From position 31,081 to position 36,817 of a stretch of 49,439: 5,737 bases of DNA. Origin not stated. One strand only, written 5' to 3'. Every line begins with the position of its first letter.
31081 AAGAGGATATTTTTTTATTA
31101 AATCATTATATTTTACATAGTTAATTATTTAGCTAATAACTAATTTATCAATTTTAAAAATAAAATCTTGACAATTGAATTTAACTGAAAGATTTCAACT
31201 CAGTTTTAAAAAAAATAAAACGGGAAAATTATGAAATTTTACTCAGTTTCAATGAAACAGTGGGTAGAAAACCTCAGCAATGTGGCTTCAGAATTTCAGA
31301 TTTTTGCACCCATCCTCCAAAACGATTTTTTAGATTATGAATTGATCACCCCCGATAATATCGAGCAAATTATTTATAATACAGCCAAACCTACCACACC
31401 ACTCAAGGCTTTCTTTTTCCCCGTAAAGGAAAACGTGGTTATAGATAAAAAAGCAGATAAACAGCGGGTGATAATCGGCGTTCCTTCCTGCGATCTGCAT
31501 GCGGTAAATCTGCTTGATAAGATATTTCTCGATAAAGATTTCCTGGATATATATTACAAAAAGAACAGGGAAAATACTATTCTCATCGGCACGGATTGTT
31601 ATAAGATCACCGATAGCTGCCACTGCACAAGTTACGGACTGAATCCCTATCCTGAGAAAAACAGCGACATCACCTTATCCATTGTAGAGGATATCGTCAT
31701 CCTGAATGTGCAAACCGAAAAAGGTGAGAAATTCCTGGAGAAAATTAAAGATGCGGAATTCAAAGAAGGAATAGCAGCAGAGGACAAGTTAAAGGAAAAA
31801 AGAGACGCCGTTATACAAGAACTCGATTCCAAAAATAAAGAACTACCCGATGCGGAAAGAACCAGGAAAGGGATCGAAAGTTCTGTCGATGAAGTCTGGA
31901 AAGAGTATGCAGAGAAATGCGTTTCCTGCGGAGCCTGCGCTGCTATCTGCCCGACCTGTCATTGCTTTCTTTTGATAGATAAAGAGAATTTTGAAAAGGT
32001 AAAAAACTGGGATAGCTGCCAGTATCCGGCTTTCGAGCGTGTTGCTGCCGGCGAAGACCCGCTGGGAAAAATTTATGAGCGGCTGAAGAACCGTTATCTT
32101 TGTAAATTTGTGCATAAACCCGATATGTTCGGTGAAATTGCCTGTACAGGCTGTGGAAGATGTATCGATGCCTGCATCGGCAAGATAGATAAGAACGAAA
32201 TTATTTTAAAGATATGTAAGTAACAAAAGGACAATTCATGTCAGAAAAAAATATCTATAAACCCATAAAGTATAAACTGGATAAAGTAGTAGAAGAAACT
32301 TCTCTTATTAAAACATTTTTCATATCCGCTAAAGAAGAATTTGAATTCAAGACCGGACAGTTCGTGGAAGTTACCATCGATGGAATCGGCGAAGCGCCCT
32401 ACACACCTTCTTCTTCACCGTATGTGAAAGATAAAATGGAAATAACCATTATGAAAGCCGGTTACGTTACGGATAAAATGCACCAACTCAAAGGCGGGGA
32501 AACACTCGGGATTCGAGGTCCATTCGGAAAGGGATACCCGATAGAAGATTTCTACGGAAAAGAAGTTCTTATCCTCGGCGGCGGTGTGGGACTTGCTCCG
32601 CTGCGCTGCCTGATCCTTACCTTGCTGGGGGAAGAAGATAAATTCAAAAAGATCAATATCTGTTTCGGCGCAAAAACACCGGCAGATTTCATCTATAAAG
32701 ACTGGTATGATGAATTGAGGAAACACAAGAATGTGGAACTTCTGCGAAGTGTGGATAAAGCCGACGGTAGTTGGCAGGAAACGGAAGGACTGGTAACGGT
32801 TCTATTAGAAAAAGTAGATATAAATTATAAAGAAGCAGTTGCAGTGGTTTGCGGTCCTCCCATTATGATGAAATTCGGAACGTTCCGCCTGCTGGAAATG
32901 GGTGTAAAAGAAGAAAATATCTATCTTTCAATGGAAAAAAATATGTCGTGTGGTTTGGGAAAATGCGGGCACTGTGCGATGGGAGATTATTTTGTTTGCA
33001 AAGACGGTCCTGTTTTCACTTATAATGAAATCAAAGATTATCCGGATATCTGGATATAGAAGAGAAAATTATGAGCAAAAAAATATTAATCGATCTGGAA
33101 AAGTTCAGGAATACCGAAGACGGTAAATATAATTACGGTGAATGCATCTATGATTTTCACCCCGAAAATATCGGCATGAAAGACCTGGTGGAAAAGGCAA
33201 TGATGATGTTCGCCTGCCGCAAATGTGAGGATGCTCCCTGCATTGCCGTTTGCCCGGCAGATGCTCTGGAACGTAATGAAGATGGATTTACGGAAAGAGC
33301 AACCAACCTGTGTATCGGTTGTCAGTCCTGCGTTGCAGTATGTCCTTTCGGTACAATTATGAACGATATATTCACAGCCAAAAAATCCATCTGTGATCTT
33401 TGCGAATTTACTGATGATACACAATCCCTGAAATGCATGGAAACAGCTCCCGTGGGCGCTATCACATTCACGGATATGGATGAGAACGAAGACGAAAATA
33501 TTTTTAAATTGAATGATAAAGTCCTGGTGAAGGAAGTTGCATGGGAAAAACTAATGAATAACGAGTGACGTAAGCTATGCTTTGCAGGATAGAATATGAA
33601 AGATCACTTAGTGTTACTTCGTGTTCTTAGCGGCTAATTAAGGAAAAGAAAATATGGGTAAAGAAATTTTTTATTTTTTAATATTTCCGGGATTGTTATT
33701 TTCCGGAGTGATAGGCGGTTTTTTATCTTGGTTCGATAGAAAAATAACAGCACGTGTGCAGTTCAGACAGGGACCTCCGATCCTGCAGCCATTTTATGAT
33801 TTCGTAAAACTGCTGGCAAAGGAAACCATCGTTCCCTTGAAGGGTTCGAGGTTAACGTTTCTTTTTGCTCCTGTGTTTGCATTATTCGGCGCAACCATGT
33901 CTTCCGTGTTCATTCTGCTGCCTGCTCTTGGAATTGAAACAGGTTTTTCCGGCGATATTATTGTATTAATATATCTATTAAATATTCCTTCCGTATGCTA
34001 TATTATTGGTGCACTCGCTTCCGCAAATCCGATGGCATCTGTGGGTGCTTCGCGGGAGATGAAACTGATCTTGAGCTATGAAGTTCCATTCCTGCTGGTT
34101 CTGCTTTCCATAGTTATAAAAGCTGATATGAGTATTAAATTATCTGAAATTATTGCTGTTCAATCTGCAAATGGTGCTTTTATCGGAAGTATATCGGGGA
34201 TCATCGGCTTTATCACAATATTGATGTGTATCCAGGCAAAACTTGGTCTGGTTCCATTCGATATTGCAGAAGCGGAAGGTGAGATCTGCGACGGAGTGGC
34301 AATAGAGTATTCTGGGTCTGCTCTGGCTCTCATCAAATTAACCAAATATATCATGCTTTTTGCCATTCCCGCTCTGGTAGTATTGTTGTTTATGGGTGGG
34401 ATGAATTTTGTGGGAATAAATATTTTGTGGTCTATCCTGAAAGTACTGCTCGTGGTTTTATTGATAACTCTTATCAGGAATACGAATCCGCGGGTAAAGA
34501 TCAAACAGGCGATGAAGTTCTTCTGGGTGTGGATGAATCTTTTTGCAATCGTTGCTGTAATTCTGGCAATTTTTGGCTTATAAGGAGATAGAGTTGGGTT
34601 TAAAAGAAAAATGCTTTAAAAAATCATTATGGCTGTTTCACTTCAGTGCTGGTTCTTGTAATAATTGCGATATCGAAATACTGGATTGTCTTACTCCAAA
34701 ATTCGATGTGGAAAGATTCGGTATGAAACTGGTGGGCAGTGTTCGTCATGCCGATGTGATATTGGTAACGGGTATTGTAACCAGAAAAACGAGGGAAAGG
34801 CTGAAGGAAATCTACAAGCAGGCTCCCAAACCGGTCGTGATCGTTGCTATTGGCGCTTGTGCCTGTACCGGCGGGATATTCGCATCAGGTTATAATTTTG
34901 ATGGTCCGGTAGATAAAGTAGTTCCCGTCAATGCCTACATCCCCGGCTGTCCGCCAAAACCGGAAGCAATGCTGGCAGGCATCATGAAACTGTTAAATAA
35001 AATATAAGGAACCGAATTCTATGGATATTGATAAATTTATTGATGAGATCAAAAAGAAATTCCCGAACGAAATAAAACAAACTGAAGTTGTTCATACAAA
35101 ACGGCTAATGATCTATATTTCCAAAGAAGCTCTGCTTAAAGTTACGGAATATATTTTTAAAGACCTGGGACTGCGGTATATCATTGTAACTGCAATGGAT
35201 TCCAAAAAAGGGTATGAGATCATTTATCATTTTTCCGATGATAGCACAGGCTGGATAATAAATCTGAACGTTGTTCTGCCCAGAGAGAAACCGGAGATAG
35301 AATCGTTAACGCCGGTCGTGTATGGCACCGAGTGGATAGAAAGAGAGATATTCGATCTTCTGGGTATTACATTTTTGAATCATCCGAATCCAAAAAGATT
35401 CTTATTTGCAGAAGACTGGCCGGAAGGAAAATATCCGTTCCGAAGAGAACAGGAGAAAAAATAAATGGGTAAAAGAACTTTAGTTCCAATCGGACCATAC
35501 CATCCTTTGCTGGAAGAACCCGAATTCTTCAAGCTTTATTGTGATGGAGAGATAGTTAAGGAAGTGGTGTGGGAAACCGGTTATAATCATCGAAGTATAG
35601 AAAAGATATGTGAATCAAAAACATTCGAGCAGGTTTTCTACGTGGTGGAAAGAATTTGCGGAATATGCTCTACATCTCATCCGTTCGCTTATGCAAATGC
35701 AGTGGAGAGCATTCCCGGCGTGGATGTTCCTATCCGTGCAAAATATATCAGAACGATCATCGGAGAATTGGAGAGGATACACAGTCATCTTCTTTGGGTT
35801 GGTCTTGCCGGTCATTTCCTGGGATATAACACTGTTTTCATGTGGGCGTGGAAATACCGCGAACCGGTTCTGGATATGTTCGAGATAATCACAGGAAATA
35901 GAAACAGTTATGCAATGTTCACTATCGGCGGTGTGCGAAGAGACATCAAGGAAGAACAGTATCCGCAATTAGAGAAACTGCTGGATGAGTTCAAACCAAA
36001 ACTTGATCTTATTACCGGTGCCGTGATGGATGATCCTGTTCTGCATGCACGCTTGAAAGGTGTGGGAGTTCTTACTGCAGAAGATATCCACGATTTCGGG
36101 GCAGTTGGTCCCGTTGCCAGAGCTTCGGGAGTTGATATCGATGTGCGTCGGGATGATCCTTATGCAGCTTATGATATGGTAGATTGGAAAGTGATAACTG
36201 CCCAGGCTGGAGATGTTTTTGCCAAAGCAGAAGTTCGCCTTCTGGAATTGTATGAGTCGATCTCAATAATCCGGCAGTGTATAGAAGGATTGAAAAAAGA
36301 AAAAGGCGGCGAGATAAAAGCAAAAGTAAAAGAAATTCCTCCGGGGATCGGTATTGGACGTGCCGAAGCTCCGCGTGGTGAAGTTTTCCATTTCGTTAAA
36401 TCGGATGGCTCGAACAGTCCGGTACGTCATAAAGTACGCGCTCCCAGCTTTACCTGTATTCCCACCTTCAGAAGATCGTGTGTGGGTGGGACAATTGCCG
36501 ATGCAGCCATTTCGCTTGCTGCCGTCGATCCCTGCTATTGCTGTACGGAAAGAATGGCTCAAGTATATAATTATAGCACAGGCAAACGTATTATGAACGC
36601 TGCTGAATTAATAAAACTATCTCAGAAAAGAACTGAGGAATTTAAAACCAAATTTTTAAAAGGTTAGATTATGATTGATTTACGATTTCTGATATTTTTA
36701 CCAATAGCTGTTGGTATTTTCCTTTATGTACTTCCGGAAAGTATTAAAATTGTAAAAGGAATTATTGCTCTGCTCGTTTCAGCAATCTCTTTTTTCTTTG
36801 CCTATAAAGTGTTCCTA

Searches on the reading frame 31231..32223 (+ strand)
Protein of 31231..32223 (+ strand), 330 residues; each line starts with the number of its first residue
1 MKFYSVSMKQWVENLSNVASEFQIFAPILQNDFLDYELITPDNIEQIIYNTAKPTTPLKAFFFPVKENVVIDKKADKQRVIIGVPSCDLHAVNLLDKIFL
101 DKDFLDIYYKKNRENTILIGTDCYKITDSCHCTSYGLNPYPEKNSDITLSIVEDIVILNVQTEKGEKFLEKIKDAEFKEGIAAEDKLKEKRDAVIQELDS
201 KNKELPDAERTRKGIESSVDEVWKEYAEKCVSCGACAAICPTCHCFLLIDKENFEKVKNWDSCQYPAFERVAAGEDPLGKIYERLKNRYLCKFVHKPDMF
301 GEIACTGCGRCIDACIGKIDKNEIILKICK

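Call 4: search_protein_families(library=pfam, proteins=[window:31231-32223:+], max_evalue=0.001)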
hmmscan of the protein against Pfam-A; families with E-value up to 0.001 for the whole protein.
window:31231-32223:+ (330 aa): 8 families
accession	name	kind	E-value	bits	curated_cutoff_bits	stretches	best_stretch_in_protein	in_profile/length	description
PF17179.9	Fer4_22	-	2.1e-24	86.6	27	1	229-319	1-95/95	4Fe-4S dicluster domain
PF12797.12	Fer4_2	-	5.6e-07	29.6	24.5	0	227-242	7-22/22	4Fe-4S binding domain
PF12838.12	Fer4_7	-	1.2e-06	29.3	27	0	221-242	29-50/52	4Fe-4S dicluster domain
PF00037.32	Fer4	-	1.8e-06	27.9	21.1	1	227-242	5-20/24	4Fe-4S binding domain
PF13187.11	Fer4_9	-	2.5e-06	27.8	27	0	219-242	26-49/52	4Fe-4S dicluster domain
PF25160.1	LdpA_Fe-S-bd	-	0.00024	21.3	27.6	0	304-320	27-44/49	LdpA Fe-S cluster-binding domain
PF13746.11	Fer4_18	-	0.00029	21.5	27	0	201-242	32-73/114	4Fe-4S dicluster domain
PF13534.11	Fer4_17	-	0.00054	20.9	22.2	0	220-241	35-57/61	4Fe-4S dicluster domain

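Call 36: search_protein_families(library=ncbifam, proteins=[window:31231-32223:+], max_evalue=0.00001)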
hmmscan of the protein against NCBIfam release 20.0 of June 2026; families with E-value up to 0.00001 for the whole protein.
window:31231-32223:+ (330 aa): 3 families
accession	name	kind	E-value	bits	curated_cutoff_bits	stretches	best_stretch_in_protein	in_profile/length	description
TIGR02910.1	sulfite_red_A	equivalog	1.7e-40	139.3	323.15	1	9-328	8-326/334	anaerobic sulfite reductase subunit AsrA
NF040829.1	sulfhyd_ShyB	equivalog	1.7e-40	139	690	1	4-324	4-325/334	NAD(P)-dependent hydrogenase/sulfhydrogenase 2 subunit beta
NF040833.1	sulfhyd_HydB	equivalog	8.1e-34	117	750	1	17-321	17-328/367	NADPH-dependent hydrogenase/sulfhydrogenase 1 subunit beta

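Call 62: search_solved_structures(query=window:31231-32223:+, max_evalue=0.001)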
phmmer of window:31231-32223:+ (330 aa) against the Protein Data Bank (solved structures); distinct sequences matched with E-value up to 0.001: 2.
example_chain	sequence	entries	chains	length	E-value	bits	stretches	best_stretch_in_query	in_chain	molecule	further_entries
9nez_B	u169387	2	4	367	2.9e-32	115.6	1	12-319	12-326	Sulfhydrogenase 1 subunit beta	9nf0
8rvu_E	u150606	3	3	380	3.3e-05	26.7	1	157-246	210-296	Formate dehydrogenase, beta subunit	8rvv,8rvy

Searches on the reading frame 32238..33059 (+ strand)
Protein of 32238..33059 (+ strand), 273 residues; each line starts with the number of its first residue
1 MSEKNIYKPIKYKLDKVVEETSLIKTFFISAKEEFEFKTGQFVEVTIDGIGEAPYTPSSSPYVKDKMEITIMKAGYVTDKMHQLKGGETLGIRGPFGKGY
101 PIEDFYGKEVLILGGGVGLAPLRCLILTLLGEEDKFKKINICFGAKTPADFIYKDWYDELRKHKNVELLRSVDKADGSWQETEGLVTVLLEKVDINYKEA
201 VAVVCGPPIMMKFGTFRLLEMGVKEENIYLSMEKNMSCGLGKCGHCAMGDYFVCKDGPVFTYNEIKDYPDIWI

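Call 4: search_protein_families(library=pfam, proteins=[window:32238-33059:+], max_evalue=0.001)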
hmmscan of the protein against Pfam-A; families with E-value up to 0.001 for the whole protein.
window:32238-33059:+ (273 aa): 3 families
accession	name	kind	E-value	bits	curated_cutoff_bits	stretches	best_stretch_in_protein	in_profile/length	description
PF00175.26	NAD_binding_1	-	2.9e-15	57.3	22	1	113-213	2-106/109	Oxidoreductase NAD-binding domain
PF10418.14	DHODB_Fe-S_bind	-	1.9e-10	40.7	23.9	1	233-265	1-40/41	Iron-sulfur cluster binding domain of dihydroorotate dehydrogenase B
PF00970.30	FAD_binding_6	-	1.5e-06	28.9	21.1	1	23-98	16-96/99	Oxidoreductase FAD-binding domain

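Call 36: search_protein_families(library=ncbifam, proteins=[window:32238-33059:+], max_evalue=0.00001)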
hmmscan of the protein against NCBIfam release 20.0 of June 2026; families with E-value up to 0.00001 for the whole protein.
window:32238-33059:+ (273 aa): 24 families
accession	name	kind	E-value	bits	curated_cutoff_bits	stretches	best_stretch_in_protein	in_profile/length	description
TIGR02911.1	sulfite_red_B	equivalog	4e-67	226.1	288.6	1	5-267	1-258/261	anaerobic sulfite reductase subunit AsrB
NF006220.0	PRK08345.1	subfamily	2.6e-63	214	395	1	2-265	3-287/294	cytochrome-c3 hydrogenase subunit gamma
NF040835.1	sulfhyd_HydG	equivalog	2.1e-54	184.7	650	1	3-269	11-288/292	NADPH-dependent hydrogenase/sulfhydrogenase 1 subunit gamma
NF040830.1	sulfhyd_ShyC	equivalog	8.3e-50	169.6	600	1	30-264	32-280/288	NAD(P)-dependent hydrogenase/sulfhydrogenase 2 subunit gamma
NF000796.0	PRK00054.1-1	equivalog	4.5e-49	167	224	1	8-266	2-236/254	dihydroorotate dehydrogenase electron transfer subunit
NF000798.0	PRK00054.1-3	equivalog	5.8e-28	98.2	219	1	11-265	4-242/244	dihydroorotate dehydrogenase electron transfer subunit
NF000799.0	PRK00054.1-4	equivalog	5.9e-25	87.8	314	1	38-265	34-256/258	dihydroorotate dehydrogenase electron transfer subunit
NF009414.0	PRK12778.1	equivalog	2.6e-23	82.2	1103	1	37-265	28-248/752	bifunctional dihydroorotate dehydrogenase B NAD binding subunit/NADPH-dependent glutamate synthase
NF004862.0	PRK06222.1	subfamily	2.2e-22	79.9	220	1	36-265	27-248/281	sulfide/dihydroorotate dehydrogenase-like FAD/NAD-binding protein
NF058606.1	GlBtMonoRdsGbcB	equivalog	8.5e-21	74.2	500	1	15-213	19-227/362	glycine betaine monooxygenase reductase subunit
NF040810.1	BenC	equivalog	1.8e-19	70.1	430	1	26-230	123-327/333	benzoate 1,2-dioxygenase electron transfer component BenC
NF000797.0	PRK00054.1-2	equivalog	8.5e-19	67.8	270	1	36-262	41-262/267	dihydroorotate dehydrogenase electron transfer subunit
NF045803.1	MethMoxFADbindMmoC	equivalog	8.6e-19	67.5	500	1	31-230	134-337/343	aromatic/alkene monooxygenase hydroxylase FAD-binding subunit MmoC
NF005963.0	PRK08051.1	equivalog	8e-17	61.3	230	1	10-229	4-226/233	NAD(P)H-flavin reductase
TIGR01941.1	nqrF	equivalog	2e-15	56.6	295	1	72-230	237-400/405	NADH:ubiquinone reductase (Na(+)-transporting) subunit F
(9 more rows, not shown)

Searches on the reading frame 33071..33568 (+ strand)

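Call 4: search_protein_families(library=pfam, proteins=[window:33071-33568:+], max_evalue=0.001)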
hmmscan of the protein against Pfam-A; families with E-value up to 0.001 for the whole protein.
window:33071-33568:+ (165 aa): 11 families
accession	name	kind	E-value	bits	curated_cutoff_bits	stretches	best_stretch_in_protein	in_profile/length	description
PF25160.1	LdpA_Fe-S-bd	-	1.1e-09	38.4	27.6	1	54-97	6-44/49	LdpA Fe-S cluster-binding domain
PF13247.11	Fer4_11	-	2.5e-09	37.7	26.2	1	46-135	7-99/100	4Fe-4S dicluster domain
PF12838.12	Fer4_7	-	3.6e-08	34.2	27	1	49-94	2-51/52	4Fe-4S dicluster domain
PF13237.11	Fer4_10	-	2.2e-07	31.1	25.5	1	48-92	8-53/53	4Fe-4S dicluster domain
PF13187.11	Fer4_9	-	9.2e-07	29.2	27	1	48-94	1-50/52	4Fe-4S dicluster domain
PF12837.12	Fer4_6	-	2.1e-06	27.8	25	1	78-95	6-23/24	4Fe-4S binding domain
PF14697.11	Fer4_21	-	1e-05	26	35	1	49-94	8-55/59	4Fe-4S dicluster domain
PF00037.32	Fer4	-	1.4e-05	25.1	21.1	1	79-96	6-23/24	4Fe-4S binding domain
PF13484.11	Fer4_16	-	3.7e-05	24.9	30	0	81-105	2-28/66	4Fe-4S double cluster binding domain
PF12800.12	Fer4_4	-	0.00056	20.5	24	1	79-94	2-17/17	4Fe-4S binding domain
PF12797.12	Fer4_2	-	0.00082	19.6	24.5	1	79-93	8-22/22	4Fe-4S binding domain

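Call 36: search_protein_families(library=ncbifam, proteins=[window:33071-33568:+], max_evalue=0.00001)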
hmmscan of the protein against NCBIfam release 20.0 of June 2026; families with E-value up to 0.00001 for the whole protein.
window:33071-33568:+ (165 aa): 22 families
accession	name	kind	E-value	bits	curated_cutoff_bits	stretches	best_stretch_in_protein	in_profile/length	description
TIGR03149.1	cyt_nit_nrfC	equivalog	3.3e-18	65.8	377.6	1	40-152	85-200/225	cytochrome c nitrite reductase Fe-S protein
TIGR02951.1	DMSO_dmsB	equivalog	7.5e-18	65.1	214.1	1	32-139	47-156/161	DMSO/selenate family reductase complex B subunit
NF009408.0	PRK12769.1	equivalog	1.4e-17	63.1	1003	1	28-137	37-148/659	formate-dependent uric acid utilization protein AegA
NF007658.0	PRK10330.1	equivalog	4.2e-15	55.7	260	1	48-143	57-164/181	electron transport protein HydN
NF009451.0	PRK12809.1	equivalog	4.7e-15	54.9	1154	1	41-135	48-138/639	formate-dependent uric acid utilization protein YgfT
NF008134.0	PRK10882.1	equivalog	5.8e-14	51.9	263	1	43-141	107-213/329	hydrogenase 2 operon protein HybA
NF045766.1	PhenlGlyoxDHPadI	equivalog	8.6e-14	51.1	700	1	40-135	46-137/443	NADH-dependent phenylglyoxylate dehydrogenase subunit beta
NF041715.1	arsenate_red_ArrB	equivalog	1.4e-13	50.9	450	1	44-99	52-107/233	arsenate respiratory reductase iron-sulfur subunit ArrB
NF038355.1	FDH3_beta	equivalog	2.8e-13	50.3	240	1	43-96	48-101/180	formate dehydrogenase FDH3 subunit beta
NF045797.1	DsrO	equivalog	2.8e-13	49.9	200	1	39-142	93-208/235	sulfate reduction electron transfer complex DsrMKJOP subunit DsrO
NF011569.0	PRK14993.1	equivalog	1.6e-11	44.2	416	1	38-140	89-192/244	tetrathionate reductase subunit TtrB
NF041782.1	mnquin_red_QrcC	equivalog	2.8e-11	43.6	400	1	41-95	57-115/239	menaquinone reductase iron-sulfur cluster-binding subunit QrcC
NF045715.1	sulf_resp_HmcB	equivalog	3e-10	39.7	420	1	44-138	102-200/307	sulfate respiration complex iron-sulfur protein HmcB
NF007382.0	PRK09898.1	equivalog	7.7e-10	38.6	213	1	32-112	104-187/208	ferredoxin-like protein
TIGR01582.1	FDH-beta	equivalog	3.3e-09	36.3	334.7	1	41-144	85-193/283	formate dehydrogenase subunit beta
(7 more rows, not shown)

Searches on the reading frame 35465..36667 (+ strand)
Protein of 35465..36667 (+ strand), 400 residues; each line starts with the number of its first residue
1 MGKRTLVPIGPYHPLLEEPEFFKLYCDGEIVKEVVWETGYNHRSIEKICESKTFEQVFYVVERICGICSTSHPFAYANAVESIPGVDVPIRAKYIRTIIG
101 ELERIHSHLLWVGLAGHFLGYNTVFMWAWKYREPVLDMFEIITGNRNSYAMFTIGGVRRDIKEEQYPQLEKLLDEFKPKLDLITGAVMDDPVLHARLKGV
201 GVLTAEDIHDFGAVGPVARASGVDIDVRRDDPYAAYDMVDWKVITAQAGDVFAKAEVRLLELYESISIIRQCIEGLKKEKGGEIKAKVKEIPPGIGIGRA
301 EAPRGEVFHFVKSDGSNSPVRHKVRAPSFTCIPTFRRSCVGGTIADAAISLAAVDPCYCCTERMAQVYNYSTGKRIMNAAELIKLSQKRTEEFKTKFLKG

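Call 4: search_protein_families(library=pfam, proteins=[window:35465-36667:+], max_evalue=0.001)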
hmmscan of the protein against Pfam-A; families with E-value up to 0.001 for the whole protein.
window:35465-36667:+ (400 aa): 2 families
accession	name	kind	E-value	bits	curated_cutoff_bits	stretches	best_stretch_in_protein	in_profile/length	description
PF00346.24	Complex1_49kDa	-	4.9e-68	229.6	24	2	119-289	2-169/271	Respiratory-chain NADH dehydrogenase, 49 Kd subunit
PF00374.24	NiFeSe_Hases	-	5.6e-15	55.7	25.8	1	43-111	1-69/508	Nickel-dependent hydrogenase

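Call 36: search_protein_families(library=ncbifam, proteins=[window:35465-36667:+], max_evalue=0.00001)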
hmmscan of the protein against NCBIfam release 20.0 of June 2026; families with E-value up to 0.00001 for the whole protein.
window:35465-36667:+ (400 aa): 14 families
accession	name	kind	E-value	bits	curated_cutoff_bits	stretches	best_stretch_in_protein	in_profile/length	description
NF004739.1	PRK06075.1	equivalog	2.5e-97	326.1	360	2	7-287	3-280/384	NADH-quinone oxidoreductase subunit D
TIGR01962.1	NuoD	equivalog_domain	2.6e-85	286.6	459.35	2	5-289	3-284/386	NADH dehydrogenase (quinone) subunit D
NF040602.1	F420_dehyd_FpoD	exception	3.4e-84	283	600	1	6-361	9-370/372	F420H2 dehydrogenase subunit FpoD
NF008974.0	PRK12322.1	equivalog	2.5e-76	257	522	1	6-356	8-359/366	NADH-quinone oxidoreductase subunit D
NF009808.0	PRK13292.1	equivalog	6.6e-68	229.3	1156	1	5-277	408-680/791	NADH-quinone oxidoreductase subunit B/C/D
NF005649.0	PRK07415.1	equivalog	3.7e-59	200.7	583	1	5-284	11-291/394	NAD(P)H-quinone oxidoreductase subunit H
NF008728.0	PRK11742.1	equivalog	2.2e-56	191.4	840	1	9-287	219-494/598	NADH-quinone oxidoreductase subunit C/D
TIGR03295.1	frhA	equivalog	2e-19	69.9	392.5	1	30-181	28-186/412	coenzyme F420 hydrogenase subunit alpha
NF033181.1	NiFeSe_hydrog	equivalog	3.1e-15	56.1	600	1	35-110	30-105/507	nickel-dependent hydrogenase large subunit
NF007778.0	PRK10467.1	equivalog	9.5e-15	53.9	969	1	30-110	23-106/567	hydrogenase 2 large subunit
NF041785.2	VhuA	equivalog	2.2e-13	49.5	800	1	43-111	39-107/418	F420-non-reducing hydrogenase Vhu subunit A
NF045518.1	H2_NiFeSe_large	exception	2.3e-11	43.2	780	1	35-111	30-106/485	NiFeSe hydrogenase large subunit HysA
NF040828.1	sulfhyd_ShyA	equivalog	1.6e-08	33.9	700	1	43-139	38-136/415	NAD(P)-dependent hydrogenase/sulfhydrogenase 2 subunit alpha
NF007550.0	PRK10170.1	equivalog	9.3e-08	30.9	1101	1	37-111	48-122/597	Ni/Fe-hydrogenase large subunit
